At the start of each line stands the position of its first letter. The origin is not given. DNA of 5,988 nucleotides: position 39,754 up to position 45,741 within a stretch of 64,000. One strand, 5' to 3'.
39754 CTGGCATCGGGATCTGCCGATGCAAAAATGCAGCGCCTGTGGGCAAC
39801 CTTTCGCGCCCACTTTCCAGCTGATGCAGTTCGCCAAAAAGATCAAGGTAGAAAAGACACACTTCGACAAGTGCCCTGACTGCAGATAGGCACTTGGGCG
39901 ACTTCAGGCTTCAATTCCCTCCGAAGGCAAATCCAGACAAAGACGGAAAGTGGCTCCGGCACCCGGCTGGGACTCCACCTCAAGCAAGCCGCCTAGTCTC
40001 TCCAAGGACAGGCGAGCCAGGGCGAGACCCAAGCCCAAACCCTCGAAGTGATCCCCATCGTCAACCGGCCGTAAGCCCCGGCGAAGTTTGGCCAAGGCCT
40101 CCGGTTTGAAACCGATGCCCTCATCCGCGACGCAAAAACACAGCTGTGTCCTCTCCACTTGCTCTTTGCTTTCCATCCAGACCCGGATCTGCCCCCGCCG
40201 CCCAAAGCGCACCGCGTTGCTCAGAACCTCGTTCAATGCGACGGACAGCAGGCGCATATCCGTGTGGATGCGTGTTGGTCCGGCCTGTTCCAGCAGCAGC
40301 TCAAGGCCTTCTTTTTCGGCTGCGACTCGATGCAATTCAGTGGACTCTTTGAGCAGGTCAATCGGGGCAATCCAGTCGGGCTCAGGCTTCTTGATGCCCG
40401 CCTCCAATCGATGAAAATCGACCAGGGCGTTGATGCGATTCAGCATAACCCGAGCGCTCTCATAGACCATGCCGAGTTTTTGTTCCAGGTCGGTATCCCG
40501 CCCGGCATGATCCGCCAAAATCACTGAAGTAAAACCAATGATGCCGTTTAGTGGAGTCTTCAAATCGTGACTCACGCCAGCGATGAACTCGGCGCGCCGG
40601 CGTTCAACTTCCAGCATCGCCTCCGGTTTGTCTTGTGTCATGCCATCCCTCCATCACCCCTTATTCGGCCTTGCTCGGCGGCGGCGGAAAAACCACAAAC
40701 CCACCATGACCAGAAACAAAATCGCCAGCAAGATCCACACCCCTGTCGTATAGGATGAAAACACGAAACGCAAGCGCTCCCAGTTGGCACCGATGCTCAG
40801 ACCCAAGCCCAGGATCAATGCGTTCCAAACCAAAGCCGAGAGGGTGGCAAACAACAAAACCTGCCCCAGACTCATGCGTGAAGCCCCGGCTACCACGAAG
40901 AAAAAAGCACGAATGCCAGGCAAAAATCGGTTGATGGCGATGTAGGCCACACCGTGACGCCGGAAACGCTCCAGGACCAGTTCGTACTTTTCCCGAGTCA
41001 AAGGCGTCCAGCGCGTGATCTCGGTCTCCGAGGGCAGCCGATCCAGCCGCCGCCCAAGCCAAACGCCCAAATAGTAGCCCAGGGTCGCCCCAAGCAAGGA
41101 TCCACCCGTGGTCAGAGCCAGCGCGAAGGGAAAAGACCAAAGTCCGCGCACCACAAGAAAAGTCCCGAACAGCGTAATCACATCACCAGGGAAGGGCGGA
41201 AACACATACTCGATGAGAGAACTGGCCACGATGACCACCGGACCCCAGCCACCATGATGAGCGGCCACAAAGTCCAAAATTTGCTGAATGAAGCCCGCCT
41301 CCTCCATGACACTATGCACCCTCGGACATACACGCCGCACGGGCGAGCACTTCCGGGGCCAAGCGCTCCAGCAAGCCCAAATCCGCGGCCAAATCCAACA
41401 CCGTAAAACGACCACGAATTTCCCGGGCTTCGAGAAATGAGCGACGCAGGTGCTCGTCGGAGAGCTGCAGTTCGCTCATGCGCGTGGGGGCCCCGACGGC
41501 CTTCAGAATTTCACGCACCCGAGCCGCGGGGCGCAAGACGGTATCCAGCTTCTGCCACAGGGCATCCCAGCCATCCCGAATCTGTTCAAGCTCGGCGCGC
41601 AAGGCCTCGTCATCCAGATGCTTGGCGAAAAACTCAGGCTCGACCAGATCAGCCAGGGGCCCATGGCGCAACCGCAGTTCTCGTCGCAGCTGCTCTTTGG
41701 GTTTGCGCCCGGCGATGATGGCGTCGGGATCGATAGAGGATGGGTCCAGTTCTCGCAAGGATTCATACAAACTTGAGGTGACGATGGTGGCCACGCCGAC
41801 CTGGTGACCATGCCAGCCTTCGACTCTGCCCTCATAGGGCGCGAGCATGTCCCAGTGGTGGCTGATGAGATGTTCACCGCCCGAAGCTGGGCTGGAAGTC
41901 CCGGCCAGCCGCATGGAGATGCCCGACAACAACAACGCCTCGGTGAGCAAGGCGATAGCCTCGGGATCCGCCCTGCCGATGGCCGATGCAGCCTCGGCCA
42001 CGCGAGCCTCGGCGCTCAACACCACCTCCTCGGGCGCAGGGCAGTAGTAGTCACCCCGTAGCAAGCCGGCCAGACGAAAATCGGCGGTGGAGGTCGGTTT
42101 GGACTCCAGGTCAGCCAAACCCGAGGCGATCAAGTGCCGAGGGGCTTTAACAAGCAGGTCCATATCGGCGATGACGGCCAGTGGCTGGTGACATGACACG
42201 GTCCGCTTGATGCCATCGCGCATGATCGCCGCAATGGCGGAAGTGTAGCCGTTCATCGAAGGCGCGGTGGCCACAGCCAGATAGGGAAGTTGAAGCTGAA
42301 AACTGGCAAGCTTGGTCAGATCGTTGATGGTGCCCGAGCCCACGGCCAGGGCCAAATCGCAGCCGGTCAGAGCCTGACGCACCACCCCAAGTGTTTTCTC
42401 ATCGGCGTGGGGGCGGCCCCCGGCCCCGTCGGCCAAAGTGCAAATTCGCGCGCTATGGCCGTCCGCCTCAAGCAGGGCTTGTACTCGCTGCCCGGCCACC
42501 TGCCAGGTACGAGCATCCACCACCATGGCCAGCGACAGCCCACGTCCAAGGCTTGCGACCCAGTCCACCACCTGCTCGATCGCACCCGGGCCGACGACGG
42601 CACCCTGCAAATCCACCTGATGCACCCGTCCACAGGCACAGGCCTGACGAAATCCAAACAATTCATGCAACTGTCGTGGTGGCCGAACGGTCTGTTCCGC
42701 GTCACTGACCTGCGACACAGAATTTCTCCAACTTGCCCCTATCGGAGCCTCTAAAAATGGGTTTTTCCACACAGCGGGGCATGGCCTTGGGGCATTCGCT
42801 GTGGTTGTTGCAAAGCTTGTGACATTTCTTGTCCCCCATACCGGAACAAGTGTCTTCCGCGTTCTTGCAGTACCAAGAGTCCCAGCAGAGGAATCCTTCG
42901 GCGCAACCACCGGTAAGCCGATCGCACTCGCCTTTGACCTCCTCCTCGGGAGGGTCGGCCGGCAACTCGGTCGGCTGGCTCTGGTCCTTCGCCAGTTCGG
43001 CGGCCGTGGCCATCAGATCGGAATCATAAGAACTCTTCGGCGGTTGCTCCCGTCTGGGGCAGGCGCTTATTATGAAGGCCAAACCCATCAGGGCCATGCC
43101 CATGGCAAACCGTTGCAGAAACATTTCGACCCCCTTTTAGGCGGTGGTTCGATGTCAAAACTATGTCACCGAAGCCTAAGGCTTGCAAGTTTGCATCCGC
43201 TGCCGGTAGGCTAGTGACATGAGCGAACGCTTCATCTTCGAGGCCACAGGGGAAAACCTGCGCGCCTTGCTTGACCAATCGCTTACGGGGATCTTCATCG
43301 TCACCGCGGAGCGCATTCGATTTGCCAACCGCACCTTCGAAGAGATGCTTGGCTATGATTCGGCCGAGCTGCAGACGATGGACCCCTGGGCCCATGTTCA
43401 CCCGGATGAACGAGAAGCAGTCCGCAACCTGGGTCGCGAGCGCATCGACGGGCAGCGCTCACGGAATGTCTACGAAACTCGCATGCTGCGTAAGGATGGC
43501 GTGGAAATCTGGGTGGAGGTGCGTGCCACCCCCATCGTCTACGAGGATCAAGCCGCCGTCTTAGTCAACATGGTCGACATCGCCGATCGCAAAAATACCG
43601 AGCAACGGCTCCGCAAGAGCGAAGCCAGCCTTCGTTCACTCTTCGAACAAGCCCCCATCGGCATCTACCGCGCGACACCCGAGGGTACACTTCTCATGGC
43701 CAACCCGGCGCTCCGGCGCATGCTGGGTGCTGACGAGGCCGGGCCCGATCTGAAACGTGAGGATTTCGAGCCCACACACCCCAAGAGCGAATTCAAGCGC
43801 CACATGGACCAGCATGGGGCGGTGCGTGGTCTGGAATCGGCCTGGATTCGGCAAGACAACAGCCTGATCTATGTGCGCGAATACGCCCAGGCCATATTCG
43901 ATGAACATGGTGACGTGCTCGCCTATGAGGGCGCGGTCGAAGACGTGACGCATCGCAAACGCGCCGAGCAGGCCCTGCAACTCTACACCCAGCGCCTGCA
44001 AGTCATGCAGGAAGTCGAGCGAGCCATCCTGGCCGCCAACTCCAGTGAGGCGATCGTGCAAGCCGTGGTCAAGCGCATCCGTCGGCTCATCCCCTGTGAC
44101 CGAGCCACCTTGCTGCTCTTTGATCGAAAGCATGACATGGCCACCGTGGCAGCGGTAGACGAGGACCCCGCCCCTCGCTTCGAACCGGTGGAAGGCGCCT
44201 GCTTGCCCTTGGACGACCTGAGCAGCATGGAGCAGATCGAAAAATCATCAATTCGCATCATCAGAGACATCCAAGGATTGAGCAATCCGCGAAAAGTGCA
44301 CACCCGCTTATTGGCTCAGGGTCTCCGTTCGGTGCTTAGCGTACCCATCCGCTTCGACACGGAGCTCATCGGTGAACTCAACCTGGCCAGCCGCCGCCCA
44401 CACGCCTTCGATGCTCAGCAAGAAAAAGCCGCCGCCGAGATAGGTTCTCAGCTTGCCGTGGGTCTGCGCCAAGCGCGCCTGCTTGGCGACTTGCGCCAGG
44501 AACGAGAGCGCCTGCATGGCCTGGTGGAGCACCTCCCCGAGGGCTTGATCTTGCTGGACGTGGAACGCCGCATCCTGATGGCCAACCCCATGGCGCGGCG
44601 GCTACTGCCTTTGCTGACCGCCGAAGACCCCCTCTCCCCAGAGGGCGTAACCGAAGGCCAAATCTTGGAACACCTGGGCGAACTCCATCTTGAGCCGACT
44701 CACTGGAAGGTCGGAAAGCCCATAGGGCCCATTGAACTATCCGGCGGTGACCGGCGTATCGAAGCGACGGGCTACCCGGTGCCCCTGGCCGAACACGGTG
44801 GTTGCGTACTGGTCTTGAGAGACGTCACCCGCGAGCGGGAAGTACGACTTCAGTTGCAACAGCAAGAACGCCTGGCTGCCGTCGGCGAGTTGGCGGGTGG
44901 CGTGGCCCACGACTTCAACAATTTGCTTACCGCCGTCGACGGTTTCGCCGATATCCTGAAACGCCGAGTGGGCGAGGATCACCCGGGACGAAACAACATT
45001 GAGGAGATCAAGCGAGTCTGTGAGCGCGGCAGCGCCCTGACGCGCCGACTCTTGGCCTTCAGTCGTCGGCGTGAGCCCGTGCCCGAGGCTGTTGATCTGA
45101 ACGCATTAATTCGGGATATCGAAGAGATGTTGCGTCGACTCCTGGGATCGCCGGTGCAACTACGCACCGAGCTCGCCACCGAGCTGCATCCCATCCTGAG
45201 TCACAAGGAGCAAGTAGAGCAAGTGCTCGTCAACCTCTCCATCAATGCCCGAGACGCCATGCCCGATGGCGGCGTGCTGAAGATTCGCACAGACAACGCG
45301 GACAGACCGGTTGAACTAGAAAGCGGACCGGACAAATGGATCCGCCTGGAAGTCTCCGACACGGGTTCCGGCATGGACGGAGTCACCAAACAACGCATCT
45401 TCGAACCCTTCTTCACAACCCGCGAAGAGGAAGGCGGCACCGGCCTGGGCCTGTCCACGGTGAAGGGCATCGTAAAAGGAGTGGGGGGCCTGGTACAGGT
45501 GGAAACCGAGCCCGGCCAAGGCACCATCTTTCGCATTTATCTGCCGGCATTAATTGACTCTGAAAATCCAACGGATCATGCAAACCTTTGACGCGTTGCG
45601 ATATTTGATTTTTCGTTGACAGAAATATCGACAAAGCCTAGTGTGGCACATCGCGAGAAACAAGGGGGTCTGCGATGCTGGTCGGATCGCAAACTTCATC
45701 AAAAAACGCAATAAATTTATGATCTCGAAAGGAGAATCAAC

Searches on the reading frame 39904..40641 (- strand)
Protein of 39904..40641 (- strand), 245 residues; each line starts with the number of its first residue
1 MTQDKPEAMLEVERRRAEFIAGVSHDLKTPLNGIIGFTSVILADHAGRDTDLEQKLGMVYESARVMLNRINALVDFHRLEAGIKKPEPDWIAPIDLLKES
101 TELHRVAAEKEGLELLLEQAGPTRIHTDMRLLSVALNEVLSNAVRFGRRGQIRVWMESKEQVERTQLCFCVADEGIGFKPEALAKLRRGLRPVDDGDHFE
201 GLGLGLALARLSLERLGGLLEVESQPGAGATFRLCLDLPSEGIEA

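Call 49: search_protein_families(library=pfam, proteins=[window:39904-40641:-], max_evalue=0.00001)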
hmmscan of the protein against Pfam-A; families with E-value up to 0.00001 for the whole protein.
window:39904-40641:- (245 aa): 3 families
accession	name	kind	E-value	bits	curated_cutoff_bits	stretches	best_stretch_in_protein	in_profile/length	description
PF02518.31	HATPase_c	-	4.5e-17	62.9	26.4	1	129-239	3-110/111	Histidine kinase-, DNA gyrase B-, and HSP90-like ATPase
PF00512.31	HisKA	-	1e-14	54.8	26.9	1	16-82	2-66/66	His Kinase A (phospho-acceptor) domain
PF13581.12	HATPase_c_2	-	5.1e-08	33.4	27.4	1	132-208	32-104/127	Histidine kinase-like ATPase domain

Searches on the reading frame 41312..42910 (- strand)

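Call 49: search_protein_families(library=pfam, proteins=[window:41312-42910:-], max_evalue=0.00001)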
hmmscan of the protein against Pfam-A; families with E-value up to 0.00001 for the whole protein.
window:41312-42910:- (532 aa): 2 families
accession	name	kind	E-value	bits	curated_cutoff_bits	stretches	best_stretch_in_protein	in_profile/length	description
PF13685.12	Fe-ADH_2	-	1.3e-32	113.3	28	1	105-257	1-149/149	Iron-containing alcohol dehydrogenase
PF00465.25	Fe-ADH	-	2.1e-06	27.9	31.3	1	105-247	5-165/168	Iron-containing alcohol dehydrogenase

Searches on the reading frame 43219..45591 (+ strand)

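Call 49: search_protein_families(library=pfam, proteins=[window:43219-45591:+], max_evalue=0.00001)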
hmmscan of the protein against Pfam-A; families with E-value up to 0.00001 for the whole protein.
window:43219-45591:+ (790 aa): 10 families
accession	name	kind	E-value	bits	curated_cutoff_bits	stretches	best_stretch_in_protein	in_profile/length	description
PF13188.13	PAS_8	-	1.3e-26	92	21.8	2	13-71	2-61/65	PAS domain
PF13426.13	PAS_9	-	2.7e-22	79.4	27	1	23-122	2-102/103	PAS domain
PF02518.31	HATPase_c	-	6.4e-22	78.5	26.4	1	664-777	4-109/111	Histidine kinase-, DNA gyrase B-, and HSP90-like ATPase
PF00989.32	PAS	-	4e-21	75.6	22.6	1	13-121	2-113/113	PAS fold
PF08447.18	PAS_3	-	2.5e-18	66.6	25.6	1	35-112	3-81/89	PAS fold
PF08448.16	PAS_4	-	3.3e-13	50.3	23.1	0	30-125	14-109/110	PAS fold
PF13185.12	GAF_2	-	1.7e-11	44.9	28.6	1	274-416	2-135/136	GAF domain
PF01590.32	GAF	-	5.6e-11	43.5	22.4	1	277-415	3-132/133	GAF domain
PF00512.31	HisKA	-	2.2e-08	34.5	26.9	1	556-619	3-65/66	His Kinase A (phospho-acceptor) domain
PF13492.12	GAF_3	-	6.2e-08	33.5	27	1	276-417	2-128/129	GAF domain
